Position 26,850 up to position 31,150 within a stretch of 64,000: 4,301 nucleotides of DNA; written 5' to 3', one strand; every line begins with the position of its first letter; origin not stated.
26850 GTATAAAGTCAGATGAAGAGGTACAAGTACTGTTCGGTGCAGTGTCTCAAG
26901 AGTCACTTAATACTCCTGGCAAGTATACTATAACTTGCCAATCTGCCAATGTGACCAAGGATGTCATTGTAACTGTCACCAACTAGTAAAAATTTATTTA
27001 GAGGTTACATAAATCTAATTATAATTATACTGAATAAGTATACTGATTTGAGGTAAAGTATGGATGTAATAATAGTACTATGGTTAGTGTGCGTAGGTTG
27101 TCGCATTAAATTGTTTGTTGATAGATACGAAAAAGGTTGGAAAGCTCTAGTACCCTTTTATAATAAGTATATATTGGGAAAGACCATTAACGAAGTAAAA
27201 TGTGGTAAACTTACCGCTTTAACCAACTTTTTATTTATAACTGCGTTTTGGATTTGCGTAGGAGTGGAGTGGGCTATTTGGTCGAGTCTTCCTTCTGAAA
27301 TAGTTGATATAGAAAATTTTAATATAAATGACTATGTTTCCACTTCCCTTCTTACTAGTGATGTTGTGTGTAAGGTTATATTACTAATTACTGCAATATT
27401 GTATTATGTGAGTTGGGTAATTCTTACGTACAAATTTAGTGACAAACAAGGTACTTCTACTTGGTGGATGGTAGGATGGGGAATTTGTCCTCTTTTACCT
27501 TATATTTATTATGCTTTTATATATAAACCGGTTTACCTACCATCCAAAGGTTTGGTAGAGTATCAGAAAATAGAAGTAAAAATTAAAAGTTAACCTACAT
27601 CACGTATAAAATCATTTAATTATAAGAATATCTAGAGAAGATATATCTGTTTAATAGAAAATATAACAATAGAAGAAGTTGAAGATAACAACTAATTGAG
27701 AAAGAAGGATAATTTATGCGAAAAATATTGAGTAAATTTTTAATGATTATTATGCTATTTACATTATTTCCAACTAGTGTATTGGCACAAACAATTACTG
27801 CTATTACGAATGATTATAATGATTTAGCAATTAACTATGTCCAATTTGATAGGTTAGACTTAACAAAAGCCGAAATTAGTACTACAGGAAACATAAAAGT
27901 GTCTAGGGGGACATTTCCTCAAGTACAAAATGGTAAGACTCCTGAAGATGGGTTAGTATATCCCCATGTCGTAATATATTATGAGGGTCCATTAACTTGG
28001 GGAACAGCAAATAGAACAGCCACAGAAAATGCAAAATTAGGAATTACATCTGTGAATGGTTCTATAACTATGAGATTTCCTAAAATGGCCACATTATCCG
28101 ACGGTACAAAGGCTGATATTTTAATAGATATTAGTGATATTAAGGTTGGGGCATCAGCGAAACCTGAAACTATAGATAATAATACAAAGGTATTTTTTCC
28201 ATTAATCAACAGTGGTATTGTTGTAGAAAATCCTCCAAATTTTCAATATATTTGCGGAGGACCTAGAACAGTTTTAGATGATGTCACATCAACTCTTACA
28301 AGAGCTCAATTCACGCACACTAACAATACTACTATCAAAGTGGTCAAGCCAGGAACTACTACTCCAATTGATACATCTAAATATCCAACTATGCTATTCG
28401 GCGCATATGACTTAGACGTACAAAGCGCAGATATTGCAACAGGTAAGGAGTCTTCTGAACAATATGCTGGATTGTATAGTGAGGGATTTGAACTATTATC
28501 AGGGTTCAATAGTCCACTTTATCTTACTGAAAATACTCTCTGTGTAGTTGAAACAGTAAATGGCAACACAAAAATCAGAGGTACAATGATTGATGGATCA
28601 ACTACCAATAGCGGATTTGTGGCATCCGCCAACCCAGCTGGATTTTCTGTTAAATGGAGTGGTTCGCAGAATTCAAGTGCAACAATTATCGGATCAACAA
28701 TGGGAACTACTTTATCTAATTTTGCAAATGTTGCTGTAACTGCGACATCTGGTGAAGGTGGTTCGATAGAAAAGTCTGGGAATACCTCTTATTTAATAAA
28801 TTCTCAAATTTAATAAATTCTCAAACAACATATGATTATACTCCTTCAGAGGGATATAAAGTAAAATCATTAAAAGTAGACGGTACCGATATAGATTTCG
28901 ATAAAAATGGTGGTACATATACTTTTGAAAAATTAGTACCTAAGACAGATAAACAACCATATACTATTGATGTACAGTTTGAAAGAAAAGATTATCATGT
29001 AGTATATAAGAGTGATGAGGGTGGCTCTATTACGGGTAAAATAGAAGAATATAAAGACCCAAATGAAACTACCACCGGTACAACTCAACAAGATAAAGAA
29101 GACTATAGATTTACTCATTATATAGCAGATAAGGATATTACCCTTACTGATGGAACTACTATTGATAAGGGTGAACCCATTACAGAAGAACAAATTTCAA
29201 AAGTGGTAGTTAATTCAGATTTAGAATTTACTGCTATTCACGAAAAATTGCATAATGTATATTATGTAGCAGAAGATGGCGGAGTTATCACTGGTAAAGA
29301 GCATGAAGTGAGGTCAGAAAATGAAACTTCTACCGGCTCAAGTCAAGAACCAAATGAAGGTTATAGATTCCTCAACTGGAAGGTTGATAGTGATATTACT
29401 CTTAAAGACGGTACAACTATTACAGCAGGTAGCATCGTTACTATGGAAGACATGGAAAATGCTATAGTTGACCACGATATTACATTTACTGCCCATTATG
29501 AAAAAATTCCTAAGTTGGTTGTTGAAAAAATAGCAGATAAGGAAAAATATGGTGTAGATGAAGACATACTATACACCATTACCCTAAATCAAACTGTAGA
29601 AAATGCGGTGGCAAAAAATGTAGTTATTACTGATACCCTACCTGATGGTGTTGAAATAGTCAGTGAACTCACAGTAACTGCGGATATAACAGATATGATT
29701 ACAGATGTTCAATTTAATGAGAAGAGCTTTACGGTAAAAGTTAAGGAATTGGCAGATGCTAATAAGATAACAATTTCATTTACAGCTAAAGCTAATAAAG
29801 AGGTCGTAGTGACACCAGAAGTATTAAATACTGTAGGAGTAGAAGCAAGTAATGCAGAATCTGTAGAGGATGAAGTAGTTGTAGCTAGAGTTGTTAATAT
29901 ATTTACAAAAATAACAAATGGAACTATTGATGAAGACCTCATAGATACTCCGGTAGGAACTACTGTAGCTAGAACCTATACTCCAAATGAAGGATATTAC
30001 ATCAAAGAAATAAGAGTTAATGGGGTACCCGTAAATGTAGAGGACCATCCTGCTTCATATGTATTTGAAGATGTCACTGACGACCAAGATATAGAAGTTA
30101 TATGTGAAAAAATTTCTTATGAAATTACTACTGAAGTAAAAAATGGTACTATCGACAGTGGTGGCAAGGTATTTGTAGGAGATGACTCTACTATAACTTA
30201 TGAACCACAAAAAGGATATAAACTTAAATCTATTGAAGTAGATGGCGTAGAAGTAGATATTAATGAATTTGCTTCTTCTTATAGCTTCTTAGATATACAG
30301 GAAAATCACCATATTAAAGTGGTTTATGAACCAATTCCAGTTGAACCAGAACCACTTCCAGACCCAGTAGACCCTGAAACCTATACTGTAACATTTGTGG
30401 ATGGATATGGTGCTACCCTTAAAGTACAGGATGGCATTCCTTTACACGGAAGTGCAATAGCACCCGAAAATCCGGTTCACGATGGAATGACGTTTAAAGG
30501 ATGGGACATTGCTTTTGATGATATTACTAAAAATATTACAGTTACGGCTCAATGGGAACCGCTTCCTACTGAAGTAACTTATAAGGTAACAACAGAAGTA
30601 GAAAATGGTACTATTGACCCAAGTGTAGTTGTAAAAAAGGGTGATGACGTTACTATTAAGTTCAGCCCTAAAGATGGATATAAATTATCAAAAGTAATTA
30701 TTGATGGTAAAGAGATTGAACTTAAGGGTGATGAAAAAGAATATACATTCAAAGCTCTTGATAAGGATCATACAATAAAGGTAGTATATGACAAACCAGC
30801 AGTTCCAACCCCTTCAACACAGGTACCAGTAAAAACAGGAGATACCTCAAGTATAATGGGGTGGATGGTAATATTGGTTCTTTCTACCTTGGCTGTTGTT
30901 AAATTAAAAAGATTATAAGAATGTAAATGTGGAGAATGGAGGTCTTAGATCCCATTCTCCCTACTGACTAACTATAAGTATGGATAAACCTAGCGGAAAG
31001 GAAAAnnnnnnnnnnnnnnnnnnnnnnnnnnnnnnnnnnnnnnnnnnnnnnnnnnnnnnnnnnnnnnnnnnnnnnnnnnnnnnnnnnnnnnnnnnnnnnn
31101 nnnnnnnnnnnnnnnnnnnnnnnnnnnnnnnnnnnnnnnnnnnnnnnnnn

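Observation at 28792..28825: Perfect 17-bp tandem duplication splits a ~1060-aa sorted surface-protein gene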

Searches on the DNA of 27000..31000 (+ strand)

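Call 8: search_dna_similar(query=window:27000-31000:+, collection=plasmids, mode=near)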
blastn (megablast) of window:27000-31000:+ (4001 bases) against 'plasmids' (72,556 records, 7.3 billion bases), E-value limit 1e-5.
No match.

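Call 9: search_dna_similar(query=window:27000-31000:+, collection=phages, mode=near)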
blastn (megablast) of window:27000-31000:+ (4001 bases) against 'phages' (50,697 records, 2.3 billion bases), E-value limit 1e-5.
No match.

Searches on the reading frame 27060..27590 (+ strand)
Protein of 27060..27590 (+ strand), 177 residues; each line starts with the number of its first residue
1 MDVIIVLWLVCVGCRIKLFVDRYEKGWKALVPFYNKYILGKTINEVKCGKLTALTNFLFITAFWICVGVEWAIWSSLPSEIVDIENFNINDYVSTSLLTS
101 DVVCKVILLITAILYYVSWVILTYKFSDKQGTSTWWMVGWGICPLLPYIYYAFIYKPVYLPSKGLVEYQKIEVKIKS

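Call 7: search_protein_families(library=pfam, proteins=[window:27060-27590:+], max_evalue=0.01)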
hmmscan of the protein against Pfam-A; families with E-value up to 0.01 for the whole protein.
window:27060-27590:+ (177 aa): 0 families

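Call 40: find_encoding_contigs(protein=window:27060-27590:+, flank=10000, max_places=10)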
Protein window:27060-27590:+ (177 aa): 3 contigs read that carry it; 1 place shown.
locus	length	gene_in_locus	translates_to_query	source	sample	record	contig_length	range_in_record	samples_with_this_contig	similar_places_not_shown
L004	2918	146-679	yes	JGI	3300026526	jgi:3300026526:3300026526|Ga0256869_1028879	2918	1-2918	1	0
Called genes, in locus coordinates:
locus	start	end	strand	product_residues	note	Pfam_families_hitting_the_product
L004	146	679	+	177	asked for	-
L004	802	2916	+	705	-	?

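Call 62: list_cluster_members(proteins=[L004:802-2916:+])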
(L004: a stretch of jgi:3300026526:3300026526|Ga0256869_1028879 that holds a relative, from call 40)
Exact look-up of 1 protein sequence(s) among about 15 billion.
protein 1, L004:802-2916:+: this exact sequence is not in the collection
